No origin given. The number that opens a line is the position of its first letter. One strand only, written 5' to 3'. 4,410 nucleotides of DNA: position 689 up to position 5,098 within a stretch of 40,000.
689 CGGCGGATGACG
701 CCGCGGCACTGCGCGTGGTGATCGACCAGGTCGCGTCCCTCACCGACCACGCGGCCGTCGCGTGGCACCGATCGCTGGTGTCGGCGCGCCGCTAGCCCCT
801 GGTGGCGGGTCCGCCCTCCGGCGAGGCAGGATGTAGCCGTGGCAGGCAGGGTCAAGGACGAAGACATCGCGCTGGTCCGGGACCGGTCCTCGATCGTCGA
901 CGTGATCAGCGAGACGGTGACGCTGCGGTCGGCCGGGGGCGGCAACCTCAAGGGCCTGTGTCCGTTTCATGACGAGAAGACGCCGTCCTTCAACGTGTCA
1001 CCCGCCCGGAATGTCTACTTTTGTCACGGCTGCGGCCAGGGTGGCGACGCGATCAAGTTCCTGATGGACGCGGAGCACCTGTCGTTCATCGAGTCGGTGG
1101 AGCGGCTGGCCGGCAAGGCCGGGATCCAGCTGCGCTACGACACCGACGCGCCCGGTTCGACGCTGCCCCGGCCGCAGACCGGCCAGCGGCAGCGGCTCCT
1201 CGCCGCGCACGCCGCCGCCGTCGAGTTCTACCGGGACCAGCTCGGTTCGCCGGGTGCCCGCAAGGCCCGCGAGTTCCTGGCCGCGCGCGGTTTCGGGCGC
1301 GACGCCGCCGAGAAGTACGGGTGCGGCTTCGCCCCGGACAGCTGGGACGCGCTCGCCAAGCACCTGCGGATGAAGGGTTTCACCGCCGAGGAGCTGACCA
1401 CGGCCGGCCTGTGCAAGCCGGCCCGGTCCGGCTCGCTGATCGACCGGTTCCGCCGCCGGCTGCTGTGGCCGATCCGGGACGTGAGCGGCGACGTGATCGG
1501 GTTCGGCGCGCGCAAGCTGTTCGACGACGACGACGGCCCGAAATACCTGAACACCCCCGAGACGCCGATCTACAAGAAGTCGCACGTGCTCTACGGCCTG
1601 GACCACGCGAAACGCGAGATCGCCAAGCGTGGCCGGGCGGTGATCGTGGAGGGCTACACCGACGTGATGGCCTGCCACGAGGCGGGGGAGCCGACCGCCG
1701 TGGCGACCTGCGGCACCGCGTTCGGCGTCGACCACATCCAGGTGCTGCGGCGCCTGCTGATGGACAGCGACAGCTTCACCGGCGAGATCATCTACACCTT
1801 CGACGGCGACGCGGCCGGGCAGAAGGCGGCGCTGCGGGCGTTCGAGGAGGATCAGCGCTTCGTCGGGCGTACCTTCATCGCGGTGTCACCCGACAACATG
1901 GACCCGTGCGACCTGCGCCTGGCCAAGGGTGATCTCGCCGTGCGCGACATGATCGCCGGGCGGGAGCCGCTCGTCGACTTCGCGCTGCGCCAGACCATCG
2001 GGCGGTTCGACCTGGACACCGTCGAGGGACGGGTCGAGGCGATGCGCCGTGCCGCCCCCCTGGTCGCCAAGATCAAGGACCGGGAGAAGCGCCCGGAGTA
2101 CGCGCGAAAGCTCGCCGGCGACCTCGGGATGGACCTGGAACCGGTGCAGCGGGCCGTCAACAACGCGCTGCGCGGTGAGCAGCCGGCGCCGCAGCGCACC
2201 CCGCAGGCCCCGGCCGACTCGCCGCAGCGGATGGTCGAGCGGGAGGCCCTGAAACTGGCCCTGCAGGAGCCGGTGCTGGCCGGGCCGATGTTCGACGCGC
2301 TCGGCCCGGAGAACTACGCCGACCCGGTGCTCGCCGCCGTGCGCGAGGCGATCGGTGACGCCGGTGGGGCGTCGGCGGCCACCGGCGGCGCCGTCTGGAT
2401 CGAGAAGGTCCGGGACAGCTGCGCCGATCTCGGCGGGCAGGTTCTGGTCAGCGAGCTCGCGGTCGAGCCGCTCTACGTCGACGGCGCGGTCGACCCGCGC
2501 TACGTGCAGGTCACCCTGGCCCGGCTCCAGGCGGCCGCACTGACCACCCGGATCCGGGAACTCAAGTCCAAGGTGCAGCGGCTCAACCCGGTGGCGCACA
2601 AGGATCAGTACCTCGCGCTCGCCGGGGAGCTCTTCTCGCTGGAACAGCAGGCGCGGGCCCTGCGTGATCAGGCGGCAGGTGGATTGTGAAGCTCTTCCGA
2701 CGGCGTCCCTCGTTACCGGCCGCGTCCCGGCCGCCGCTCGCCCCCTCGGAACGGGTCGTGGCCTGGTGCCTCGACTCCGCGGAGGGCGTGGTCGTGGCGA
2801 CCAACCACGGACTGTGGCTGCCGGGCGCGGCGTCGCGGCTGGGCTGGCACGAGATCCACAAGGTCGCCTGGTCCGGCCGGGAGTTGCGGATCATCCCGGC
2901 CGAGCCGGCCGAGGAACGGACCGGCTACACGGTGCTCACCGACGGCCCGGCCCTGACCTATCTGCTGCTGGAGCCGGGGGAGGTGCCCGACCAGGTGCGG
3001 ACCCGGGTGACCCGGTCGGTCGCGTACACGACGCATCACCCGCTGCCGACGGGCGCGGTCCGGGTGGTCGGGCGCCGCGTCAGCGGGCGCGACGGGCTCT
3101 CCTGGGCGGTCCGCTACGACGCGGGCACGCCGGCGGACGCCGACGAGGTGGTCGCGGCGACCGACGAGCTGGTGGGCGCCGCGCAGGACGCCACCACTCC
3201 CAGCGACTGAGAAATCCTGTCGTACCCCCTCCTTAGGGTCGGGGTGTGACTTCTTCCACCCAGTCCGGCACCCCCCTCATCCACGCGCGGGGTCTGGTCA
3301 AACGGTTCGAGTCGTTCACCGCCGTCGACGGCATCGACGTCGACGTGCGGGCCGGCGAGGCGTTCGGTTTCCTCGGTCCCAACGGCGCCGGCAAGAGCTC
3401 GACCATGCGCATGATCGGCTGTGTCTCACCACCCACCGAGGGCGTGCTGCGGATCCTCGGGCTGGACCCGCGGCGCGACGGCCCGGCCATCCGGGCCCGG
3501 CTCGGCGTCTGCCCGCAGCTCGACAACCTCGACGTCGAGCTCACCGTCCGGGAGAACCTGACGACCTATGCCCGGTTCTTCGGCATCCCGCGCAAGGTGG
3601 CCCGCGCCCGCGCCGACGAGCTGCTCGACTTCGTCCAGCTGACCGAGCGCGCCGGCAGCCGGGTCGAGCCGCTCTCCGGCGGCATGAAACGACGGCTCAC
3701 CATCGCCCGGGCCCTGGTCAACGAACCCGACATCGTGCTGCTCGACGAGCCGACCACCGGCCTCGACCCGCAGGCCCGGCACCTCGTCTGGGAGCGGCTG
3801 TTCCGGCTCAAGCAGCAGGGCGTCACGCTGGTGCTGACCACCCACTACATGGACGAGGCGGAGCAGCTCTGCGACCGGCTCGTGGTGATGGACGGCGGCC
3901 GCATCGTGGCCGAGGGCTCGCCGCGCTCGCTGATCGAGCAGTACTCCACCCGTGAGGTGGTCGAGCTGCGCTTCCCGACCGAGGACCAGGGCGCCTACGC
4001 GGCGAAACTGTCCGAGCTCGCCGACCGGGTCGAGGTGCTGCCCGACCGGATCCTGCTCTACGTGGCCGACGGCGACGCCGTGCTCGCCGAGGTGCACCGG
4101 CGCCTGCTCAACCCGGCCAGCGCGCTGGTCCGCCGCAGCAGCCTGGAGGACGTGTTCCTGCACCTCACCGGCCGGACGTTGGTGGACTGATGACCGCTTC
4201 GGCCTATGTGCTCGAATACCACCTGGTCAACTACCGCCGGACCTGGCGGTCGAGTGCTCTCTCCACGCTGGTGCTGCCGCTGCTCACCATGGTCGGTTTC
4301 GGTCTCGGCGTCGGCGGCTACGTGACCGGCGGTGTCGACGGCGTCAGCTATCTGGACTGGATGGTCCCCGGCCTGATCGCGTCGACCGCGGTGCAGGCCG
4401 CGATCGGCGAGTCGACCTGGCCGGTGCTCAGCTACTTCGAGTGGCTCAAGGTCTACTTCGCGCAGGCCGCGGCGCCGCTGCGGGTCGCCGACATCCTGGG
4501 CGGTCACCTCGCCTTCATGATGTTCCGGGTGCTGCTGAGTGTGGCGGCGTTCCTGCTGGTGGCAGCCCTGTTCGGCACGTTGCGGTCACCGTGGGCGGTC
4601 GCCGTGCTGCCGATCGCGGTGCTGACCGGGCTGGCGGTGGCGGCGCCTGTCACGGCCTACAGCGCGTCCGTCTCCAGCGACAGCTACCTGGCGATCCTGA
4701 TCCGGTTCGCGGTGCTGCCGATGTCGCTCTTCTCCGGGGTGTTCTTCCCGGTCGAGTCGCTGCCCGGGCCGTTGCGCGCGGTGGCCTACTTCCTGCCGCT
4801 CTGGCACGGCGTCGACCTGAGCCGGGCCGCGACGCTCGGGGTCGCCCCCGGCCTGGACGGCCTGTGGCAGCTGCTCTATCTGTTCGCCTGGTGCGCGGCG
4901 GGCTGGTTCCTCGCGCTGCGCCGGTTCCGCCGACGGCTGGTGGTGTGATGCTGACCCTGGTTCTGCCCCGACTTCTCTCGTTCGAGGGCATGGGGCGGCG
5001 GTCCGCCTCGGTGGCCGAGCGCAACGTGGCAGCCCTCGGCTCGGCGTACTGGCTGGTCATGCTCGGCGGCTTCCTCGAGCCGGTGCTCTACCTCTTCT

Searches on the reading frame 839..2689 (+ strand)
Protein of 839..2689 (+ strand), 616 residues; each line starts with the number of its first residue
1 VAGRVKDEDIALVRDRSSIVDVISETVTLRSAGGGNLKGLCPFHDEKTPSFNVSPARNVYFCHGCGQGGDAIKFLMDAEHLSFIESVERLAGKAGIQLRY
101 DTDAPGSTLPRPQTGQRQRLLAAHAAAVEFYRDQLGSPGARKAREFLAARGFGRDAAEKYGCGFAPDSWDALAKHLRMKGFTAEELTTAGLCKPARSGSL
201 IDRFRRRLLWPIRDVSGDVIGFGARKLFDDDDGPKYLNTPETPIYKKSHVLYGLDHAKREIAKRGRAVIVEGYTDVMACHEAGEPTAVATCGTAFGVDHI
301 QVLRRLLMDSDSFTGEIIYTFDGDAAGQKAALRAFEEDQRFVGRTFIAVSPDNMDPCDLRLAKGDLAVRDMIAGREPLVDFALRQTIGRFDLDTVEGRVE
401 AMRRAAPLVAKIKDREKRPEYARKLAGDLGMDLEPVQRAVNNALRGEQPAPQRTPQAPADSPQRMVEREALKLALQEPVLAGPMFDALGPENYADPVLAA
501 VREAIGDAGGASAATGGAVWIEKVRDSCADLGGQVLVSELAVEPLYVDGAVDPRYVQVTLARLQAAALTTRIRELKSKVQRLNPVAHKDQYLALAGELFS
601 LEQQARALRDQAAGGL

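Call 38: search_protein_families(library=pfam, proteins=[window:839-2689:+], max_evalue=0.00001)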
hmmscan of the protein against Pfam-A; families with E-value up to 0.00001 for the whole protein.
window:839-2689:+ (616 aa): 7 families
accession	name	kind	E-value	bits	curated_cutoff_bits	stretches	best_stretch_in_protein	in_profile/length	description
PF08275.17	DNAG_N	-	5.5e-39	133.6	26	1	130-258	1-128/128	DNA primase catalytic core, N-terminal domain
PF08278.16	DnaG_DnaB_bind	-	5.9e-32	111.1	29.1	1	467-594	1-124/124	DNA primase DnaG DnaB-binding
PF01807.25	Zn_ribbon_DnaG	-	1.2e-31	108.8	24.9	1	7-101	3-96/98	CHC2 zinc finger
PF10410.14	DnaB_bind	-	1.6e-16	60.7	20.6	1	380-434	2-56/56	DnaB-helicase binding domain of primase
PF13662.12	Toprim_4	-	2.5e-15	56.9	25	1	266-336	2-72/85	Toprim domain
PF13155.12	Toprim_2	-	7.4e-13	49.1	22.1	1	268-358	1-86/88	Toprim-like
PF01751.28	Toprim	-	8.1e-11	42.4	23.1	1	267-347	2-93/96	Toprim domain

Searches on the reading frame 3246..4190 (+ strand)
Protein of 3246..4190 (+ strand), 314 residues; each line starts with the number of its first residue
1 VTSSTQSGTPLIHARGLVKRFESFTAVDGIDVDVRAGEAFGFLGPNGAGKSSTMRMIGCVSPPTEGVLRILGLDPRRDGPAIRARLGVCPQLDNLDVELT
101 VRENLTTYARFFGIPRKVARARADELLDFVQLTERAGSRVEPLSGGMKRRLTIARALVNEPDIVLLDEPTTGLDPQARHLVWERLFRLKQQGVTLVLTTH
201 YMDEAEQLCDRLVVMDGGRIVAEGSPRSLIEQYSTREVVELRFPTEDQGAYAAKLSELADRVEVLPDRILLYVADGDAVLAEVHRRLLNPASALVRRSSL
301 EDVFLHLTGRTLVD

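Call 38: search_protein_families(library=pfam, proteins=[window:3246-4190:+], max_evalue=0.00001)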
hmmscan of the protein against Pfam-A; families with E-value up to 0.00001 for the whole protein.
window:3246-4190:+ (314 aa): 2 families
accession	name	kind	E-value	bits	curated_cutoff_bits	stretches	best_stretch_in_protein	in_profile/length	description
PF00005.33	ABC_tran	-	4.5e-30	105.5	25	1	28-171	2-137/137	ABC transporter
PF13304.12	AAA_21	-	3.4e-11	44.2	27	1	143-200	238-298/304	AAA domain, putative AbiEii toxin, Type IV TA system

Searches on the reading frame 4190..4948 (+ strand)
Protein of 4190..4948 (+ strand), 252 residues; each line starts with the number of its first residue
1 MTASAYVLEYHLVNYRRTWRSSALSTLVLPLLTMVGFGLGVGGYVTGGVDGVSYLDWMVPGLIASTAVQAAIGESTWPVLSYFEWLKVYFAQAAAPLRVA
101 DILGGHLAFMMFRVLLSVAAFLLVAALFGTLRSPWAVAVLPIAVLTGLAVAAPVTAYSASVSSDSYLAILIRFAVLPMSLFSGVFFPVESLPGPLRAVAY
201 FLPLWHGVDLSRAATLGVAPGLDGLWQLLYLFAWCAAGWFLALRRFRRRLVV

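Call 38: search_protein_families(library=pfam, proteins=[window:4190-4948:+], max_evalue=0.00001)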
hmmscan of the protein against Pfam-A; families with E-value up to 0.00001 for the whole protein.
window:4190-4948:+ (252 aa): 2 families
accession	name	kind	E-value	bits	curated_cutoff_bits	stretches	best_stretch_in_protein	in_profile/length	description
PF01061.29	ABC2_membrane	-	8.4e-15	55.3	26.9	1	10-214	9-209/211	ABC-2 type transporter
PF12698.13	ABC2_membrane_3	-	2.2e-07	30.7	31.6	1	92-243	196-346/347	ABC-2 family transporter protein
